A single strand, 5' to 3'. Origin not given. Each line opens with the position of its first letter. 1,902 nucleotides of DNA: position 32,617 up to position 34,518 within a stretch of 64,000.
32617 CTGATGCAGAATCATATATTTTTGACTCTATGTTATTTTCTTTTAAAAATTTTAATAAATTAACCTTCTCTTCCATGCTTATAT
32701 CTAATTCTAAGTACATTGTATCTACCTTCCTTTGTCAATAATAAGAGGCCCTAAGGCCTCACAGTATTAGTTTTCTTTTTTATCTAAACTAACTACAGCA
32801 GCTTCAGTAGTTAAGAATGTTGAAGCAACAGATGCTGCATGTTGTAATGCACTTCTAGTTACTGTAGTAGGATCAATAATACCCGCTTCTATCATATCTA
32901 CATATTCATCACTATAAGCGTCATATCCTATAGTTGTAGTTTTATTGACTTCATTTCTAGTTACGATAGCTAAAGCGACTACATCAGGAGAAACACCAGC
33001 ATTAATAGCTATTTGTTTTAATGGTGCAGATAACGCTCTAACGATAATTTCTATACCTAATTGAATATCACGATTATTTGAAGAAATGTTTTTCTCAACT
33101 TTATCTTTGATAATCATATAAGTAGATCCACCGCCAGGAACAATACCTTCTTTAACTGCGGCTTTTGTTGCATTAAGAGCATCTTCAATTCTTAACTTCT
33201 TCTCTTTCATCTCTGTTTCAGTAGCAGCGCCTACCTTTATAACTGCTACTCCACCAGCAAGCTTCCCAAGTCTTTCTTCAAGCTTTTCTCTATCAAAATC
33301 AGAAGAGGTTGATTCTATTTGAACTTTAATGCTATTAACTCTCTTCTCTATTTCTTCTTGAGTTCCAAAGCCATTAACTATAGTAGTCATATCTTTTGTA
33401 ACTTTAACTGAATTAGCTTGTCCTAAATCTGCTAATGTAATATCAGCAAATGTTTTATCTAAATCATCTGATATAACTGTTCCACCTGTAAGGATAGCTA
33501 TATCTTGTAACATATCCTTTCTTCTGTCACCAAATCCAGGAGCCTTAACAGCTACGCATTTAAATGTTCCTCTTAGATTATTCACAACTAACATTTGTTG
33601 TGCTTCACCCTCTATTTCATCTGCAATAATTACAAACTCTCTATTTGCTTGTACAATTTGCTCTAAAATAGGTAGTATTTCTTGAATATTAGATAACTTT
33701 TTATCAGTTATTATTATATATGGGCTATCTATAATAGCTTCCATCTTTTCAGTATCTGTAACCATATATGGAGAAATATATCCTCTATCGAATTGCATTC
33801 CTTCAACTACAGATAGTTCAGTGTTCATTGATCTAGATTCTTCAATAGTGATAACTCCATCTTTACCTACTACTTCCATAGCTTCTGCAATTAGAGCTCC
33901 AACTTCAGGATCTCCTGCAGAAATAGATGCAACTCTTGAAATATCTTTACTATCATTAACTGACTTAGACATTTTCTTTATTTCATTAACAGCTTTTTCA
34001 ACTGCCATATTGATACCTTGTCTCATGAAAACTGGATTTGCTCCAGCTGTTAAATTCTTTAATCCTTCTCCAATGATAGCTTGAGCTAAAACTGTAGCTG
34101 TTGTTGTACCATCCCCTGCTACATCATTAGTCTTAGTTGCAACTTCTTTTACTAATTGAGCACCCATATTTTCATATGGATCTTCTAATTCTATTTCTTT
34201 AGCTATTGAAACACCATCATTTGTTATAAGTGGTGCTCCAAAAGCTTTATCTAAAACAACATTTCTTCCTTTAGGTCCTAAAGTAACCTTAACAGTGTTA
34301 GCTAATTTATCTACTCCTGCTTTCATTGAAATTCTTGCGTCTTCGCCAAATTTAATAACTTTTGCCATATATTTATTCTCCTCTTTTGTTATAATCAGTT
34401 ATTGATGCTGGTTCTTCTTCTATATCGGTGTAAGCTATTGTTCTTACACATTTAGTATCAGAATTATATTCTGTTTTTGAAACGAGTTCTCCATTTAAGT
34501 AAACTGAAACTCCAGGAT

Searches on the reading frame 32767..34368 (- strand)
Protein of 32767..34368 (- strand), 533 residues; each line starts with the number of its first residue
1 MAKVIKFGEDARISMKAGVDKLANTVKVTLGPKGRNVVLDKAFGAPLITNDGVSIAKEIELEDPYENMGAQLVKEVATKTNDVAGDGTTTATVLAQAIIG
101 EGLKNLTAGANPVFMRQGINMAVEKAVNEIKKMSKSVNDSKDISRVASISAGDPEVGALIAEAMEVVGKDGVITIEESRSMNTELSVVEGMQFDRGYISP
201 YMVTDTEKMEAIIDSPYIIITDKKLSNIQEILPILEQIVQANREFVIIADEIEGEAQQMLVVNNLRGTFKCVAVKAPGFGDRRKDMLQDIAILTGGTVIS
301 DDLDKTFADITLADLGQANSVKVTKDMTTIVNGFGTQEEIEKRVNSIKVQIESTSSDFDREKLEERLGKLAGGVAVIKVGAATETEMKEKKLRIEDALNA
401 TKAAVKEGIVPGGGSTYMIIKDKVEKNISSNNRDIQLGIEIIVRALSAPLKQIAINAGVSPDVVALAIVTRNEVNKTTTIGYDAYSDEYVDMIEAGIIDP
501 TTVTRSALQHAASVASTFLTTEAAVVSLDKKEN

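Call 74: search_protein_families(library=pfam, proteins=[window:32767-34368:-], max_evalue=0.00001)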
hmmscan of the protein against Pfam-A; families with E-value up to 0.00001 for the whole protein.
window:32767-34368:- (533 aa): 1 family
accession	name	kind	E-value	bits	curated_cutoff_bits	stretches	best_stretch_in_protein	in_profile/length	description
PF00118.29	Cpn60_TCP1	-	3.8e-80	270.4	34.3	1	22-525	1-486/490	TCP-1/cpn60 chaperonin family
